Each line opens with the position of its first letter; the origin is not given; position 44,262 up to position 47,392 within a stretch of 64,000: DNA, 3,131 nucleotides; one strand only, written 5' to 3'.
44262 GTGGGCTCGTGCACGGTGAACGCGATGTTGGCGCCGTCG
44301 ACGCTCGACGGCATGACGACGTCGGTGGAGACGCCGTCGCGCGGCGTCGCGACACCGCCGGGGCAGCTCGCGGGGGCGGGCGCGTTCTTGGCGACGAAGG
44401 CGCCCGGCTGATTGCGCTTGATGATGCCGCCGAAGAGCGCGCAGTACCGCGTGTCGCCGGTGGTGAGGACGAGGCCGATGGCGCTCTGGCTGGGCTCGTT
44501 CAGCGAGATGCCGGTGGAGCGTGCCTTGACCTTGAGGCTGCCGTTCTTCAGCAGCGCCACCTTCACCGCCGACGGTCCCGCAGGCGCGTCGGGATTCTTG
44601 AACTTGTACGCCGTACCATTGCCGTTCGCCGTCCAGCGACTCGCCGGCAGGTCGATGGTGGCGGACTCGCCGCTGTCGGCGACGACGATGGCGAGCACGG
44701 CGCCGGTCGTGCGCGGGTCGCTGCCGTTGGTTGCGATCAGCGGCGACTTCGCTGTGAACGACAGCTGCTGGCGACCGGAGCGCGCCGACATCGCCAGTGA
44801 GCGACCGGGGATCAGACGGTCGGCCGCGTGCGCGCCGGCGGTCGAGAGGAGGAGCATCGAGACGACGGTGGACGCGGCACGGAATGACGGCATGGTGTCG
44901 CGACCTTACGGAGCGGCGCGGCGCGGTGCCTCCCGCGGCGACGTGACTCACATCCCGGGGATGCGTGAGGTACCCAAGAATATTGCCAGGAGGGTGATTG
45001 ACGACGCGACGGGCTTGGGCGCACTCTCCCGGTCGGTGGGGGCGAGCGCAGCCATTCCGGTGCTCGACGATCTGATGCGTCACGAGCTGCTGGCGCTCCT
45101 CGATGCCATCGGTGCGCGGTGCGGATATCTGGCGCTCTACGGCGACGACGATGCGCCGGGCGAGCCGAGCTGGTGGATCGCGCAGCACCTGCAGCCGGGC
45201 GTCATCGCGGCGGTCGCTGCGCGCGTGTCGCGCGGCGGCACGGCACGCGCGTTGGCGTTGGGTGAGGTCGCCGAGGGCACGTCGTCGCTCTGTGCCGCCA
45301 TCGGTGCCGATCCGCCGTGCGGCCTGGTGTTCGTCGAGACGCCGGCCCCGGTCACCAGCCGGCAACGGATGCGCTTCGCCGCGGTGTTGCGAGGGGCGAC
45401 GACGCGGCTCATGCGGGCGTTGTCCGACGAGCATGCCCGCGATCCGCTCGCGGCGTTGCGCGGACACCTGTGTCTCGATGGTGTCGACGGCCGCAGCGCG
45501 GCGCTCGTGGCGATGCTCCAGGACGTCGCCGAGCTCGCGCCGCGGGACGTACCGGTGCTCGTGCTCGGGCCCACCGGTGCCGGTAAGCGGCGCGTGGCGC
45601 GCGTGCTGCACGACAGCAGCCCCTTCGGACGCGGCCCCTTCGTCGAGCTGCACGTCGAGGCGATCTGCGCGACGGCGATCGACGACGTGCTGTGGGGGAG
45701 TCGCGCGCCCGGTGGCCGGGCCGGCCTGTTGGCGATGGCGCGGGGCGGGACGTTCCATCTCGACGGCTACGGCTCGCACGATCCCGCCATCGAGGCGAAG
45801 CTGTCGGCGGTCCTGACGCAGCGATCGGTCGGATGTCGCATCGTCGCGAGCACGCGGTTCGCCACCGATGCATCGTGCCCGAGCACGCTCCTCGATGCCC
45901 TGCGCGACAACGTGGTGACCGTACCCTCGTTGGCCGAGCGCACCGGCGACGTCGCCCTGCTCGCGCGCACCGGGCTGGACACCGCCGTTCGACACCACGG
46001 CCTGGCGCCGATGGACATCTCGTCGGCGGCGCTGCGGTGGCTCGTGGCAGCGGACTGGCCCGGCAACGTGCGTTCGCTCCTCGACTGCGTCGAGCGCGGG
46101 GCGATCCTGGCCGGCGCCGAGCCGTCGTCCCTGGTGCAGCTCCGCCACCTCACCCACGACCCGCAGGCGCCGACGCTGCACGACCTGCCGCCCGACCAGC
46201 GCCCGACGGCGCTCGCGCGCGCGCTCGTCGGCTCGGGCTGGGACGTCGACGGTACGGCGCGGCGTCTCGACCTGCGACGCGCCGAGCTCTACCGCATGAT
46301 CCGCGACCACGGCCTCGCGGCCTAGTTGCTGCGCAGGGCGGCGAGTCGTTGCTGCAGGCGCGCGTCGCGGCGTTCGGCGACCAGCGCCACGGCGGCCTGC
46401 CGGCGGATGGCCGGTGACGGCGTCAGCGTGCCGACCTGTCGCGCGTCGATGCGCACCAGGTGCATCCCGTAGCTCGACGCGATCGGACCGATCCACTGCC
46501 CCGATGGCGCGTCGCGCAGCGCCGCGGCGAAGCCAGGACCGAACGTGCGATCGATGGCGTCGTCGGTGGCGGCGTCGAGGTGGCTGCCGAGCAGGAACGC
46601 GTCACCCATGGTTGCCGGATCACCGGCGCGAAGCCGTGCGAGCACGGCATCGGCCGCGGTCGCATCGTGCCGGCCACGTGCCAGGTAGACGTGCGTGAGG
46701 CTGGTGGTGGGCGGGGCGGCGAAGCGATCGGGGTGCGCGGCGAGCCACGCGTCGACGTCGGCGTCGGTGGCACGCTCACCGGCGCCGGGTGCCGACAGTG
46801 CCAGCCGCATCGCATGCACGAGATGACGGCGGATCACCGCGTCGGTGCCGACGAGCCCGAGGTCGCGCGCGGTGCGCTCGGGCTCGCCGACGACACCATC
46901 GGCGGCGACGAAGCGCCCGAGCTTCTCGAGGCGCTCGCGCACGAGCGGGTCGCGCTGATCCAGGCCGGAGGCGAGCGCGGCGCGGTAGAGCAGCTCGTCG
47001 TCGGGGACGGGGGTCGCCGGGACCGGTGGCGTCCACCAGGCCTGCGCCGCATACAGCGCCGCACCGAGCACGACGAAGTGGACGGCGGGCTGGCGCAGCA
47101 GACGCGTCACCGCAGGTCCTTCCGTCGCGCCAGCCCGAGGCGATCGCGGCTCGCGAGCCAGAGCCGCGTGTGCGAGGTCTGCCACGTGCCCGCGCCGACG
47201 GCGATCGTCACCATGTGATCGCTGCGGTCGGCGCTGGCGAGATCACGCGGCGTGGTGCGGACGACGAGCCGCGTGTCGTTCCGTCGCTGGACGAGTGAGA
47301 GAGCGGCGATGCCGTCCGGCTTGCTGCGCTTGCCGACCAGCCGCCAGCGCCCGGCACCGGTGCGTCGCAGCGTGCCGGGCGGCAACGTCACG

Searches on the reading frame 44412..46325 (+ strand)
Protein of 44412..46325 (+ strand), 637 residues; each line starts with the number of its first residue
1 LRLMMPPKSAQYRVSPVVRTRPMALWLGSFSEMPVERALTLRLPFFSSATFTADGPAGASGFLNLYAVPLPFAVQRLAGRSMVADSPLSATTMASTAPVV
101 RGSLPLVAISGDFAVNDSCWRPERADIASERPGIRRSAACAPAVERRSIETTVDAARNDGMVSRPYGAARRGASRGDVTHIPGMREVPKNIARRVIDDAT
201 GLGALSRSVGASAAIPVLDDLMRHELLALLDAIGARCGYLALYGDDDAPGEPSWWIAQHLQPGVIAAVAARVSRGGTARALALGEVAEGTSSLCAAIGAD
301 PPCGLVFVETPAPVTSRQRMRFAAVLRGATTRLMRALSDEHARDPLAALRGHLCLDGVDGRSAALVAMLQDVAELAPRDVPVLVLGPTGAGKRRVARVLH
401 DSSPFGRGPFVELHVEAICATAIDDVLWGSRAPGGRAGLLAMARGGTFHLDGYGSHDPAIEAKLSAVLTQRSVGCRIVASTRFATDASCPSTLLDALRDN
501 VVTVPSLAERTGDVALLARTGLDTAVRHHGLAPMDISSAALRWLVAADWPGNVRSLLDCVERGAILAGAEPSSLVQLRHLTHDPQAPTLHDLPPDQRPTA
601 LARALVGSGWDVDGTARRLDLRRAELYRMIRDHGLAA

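Call 25: search_protein_families(library=pfam, proteins=[window:44412-46325:+], max_evalue=0.001)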
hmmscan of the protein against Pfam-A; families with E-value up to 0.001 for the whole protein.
window:44412-46325:+ (637 aa): 3 families
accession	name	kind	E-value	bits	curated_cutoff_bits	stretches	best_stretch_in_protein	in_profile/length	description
PF00158.32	Sigma54_activat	-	1.9e-14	54.2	20.2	1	360-473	3-122/168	Sigma-54 interaction domain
PF25601.1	AAA_lid_14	-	7.7e-12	45.3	27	1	509-583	2-73/87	AAA+ ATPase lid domain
PF14532.12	Sigma54_activ_2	-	1.3e-08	35.6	25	1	360-507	2-138/138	Sigma-54 interaction domain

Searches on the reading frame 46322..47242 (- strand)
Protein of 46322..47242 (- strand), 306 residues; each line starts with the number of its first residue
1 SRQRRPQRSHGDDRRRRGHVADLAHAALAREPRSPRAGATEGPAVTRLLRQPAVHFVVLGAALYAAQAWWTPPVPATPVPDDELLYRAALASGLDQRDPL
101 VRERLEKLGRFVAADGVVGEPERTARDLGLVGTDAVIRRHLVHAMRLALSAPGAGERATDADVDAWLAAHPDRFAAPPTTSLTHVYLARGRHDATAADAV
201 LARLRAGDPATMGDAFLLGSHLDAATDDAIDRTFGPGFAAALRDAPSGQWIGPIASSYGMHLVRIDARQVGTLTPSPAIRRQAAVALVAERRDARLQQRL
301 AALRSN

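Call 79: search_protein_families(library=pfam, proteins=[window:46322-47242:-], max_evalue=0.0001)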
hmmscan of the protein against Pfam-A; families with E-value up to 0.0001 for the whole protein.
window:46322-47242:- (306 aa): 1 family
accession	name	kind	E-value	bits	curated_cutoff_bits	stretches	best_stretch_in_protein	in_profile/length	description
PF13145.12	Rotamase_2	-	6.8e-12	46.7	27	1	159-275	2-115/121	PPIC-type PPIASE domain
